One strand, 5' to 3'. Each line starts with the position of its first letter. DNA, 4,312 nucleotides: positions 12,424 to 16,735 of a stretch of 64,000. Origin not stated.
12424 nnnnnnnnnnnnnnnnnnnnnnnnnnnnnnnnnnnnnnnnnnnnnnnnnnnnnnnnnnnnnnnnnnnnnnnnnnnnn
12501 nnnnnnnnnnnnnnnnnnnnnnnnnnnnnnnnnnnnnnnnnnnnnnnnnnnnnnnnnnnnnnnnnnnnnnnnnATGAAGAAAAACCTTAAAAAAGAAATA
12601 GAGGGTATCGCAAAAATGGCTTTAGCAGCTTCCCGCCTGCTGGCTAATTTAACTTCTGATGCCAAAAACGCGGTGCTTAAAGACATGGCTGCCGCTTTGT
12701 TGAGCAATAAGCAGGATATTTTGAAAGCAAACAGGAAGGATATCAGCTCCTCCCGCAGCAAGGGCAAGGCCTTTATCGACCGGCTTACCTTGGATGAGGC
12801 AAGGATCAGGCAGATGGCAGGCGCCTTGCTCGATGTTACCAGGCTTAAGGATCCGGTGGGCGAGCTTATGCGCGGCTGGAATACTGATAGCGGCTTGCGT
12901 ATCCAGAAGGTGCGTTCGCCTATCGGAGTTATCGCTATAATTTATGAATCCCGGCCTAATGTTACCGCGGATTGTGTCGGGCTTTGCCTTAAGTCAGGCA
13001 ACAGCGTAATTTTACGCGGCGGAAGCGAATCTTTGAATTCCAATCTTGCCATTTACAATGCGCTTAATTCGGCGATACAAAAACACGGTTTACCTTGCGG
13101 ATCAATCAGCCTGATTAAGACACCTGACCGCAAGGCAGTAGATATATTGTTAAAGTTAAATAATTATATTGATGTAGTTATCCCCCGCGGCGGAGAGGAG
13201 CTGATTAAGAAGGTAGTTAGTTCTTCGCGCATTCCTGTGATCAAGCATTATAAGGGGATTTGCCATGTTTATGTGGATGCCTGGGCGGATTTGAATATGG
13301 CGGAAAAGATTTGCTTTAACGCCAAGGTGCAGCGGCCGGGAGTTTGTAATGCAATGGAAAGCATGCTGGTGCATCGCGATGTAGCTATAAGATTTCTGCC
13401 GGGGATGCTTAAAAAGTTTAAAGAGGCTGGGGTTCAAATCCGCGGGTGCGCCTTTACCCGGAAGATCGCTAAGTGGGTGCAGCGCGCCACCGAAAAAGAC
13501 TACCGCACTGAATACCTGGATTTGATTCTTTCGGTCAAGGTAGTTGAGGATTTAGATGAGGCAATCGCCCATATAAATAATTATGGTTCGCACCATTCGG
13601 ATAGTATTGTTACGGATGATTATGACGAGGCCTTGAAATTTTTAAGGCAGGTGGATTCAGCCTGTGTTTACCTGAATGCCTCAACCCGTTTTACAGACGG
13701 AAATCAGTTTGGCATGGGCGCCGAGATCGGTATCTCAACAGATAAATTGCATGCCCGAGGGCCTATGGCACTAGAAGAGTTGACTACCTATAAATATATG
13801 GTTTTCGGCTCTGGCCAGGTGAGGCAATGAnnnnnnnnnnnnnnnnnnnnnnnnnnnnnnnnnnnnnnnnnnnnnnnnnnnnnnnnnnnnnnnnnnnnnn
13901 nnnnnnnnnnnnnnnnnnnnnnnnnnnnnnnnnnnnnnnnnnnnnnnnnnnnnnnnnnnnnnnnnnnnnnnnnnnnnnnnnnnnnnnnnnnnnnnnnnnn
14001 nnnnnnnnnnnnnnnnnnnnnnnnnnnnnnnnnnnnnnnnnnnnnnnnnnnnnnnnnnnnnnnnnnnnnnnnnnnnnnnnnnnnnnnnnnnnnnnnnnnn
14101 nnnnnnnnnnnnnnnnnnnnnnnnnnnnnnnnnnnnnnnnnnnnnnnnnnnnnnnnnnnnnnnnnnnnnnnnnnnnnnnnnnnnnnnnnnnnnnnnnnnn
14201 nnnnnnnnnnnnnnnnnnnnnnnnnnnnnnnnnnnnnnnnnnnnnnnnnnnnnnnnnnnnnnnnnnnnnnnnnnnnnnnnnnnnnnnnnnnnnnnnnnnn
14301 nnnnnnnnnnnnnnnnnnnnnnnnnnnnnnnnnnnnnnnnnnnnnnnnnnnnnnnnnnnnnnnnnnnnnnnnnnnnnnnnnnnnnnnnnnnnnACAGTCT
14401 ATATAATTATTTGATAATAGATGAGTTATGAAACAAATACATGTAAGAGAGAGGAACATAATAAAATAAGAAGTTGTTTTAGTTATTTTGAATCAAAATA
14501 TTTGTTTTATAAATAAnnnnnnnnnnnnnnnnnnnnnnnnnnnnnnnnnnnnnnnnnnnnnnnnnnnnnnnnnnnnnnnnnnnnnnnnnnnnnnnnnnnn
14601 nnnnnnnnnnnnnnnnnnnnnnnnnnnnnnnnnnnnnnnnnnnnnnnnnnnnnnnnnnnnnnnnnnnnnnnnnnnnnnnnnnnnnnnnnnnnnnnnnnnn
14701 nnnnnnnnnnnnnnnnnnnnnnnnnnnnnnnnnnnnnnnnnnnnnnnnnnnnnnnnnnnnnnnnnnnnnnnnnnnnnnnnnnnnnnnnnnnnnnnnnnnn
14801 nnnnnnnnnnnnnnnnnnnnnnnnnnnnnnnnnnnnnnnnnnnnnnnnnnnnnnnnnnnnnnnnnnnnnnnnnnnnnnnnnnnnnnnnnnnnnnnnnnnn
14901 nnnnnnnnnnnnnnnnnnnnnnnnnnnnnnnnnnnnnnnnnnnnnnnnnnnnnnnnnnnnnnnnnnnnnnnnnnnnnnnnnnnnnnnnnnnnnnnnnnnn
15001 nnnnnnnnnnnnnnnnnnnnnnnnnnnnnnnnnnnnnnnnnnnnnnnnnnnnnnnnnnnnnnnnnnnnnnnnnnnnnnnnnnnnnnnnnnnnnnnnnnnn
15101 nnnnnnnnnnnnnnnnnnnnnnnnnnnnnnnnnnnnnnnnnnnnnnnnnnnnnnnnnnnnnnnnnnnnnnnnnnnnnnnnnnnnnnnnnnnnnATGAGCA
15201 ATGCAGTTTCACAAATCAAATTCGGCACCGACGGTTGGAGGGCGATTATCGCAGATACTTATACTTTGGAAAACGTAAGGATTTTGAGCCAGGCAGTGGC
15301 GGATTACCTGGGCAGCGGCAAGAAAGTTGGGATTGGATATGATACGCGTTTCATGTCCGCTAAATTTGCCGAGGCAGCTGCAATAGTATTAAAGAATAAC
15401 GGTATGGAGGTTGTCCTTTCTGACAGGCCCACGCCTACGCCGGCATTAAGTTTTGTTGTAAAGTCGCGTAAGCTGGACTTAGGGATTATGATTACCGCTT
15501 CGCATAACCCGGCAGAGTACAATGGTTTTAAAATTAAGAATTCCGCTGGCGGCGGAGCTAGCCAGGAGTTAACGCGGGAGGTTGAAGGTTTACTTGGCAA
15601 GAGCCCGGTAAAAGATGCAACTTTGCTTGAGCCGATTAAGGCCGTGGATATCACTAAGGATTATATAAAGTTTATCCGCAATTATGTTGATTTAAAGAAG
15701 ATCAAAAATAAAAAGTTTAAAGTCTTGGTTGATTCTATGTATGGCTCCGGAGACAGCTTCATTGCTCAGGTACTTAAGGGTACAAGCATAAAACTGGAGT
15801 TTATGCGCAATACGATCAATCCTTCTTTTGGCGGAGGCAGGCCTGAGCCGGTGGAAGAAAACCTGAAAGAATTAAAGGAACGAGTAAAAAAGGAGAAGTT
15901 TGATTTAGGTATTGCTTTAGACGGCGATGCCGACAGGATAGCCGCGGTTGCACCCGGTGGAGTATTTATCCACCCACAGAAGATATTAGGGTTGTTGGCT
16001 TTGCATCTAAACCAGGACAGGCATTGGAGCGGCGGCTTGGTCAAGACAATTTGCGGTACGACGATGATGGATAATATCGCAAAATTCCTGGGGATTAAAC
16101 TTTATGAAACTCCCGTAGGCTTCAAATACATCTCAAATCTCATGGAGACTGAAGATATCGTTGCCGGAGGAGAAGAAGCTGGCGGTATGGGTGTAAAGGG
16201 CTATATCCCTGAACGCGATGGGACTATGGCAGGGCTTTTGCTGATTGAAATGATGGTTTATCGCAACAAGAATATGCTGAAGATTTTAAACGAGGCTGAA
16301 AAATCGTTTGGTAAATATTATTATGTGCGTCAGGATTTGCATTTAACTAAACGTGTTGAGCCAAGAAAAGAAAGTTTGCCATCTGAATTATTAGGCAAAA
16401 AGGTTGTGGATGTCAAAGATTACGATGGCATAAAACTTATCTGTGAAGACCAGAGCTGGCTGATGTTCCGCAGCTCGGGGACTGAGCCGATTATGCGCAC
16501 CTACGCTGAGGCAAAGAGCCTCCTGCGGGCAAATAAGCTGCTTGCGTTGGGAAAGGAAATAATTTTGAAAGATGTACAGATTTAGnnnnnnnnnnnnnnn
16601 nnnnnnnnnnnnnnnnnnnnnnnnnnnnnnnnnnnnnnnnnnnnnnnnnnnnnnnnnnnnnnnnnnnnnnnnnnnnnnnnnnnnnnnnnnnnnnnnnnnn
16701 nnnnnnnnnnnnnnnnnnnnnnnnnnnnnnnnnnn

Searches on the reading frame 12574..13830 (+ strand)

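Call 12: search_protein_families(library=ncbifam, proteins=[window:12574-13830:+], max_evalue=1e-10)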
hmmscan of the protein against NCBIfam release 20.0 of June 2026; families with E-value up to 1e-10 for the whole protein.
window:12574-13830:+ (418 aa): 8 families
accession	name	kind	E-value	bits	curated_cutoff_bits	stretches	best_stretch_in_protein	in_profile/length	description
NF001221.0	PRK00197.1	equivalog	2.5e-180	599.7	289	1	5-418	3-418/418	glutamate-5-semialdehyde dehydrogenase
TIGR00407.1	proA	equivalog_domain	6.5e-148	492.8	317.45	1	18-407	3-398/398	glutamate-5-semialdehyde dehydrogenase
TIGR01092.1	P5CS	equivalog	6.7e-108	361.8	796.75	1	11-416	290-694/715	delta l-pyrroline-5-carboxylate synthetase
TIGR02518.1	EutH_ACDH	equivalog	5e-14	52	620.1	1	8-305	9-290/488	acetaldehyde dehydrogenase (acetylating)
NF040648.1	lactal_redase_Meth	equivalog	1.6e-13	50.5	650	0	6-284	32-300/463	lactaldehyde dehydrogenase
NF047625.1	AcylSulfactDhSauS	equivalog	2.1e-13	49.9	600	0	79-273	70-259/464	acylating sulfoacetaldehyde dehydrogenase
NF052305.1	DioxValDhHalo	equivalog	3.1e-12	46.2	750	0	316-372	387-443/483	2,5-dioxovalerate dehydrogenase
NF010378.0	PRK13805.1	equivalog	5.4e-12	44.4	951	1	104-274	98-269/872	bifunctional acetaldehyde-CoA/alcohol dehydrogenase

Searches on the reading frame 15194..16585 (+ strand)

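Call 12: search_protein_families(library=ncbifam, proteins=[window:15194-16585:+], max_evalue=1e-10)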
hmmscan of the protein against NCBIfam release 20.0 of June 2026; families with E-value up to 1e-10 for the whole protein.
window:15194-16585:+ (463 aa): 7 families
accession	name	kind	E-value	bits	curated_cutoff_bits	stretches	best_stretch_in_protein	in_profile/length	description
TIGR03990.1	Arch_GlmM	equivalog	1.7e-92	310.7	439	1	10-455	4-442/444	phosphoglucosamine mutase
TIGR01455.1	glmM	equivalog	1.2e-52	179.2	447.55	1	10-448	1-431/442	phosphoglucosamine mutase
NF007088.0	PRK09542.1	equivalog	7.8e-45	153.7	618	1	16-446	18-442/456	phosphomannomutase/phosphoglucomutase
NF005737.0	PRK07564.1-1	equivalog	1.8e-43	149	378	1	5-383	11-418/543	alpha-D-glucose phosphate-specific phosphoglucomutase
NF046027.1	PhglucPhmanMutPgmG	equivalog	8.3e-43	146.7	600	1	16-450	16-443/460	phosphoglucomutase/phosphomannomutase PgmG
TIGR01132.1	pgm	equivalog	2.5e-40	138.4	778.05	1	3-440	35-523/546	phosphoglucomutase (alpha-D-glucose-1,6-bisphosphate-dependent)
NF011943.0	PRK15414.1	subfamily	5.8e-26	91.5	801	1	32-442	29-438/456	phosphomannomutase CpsG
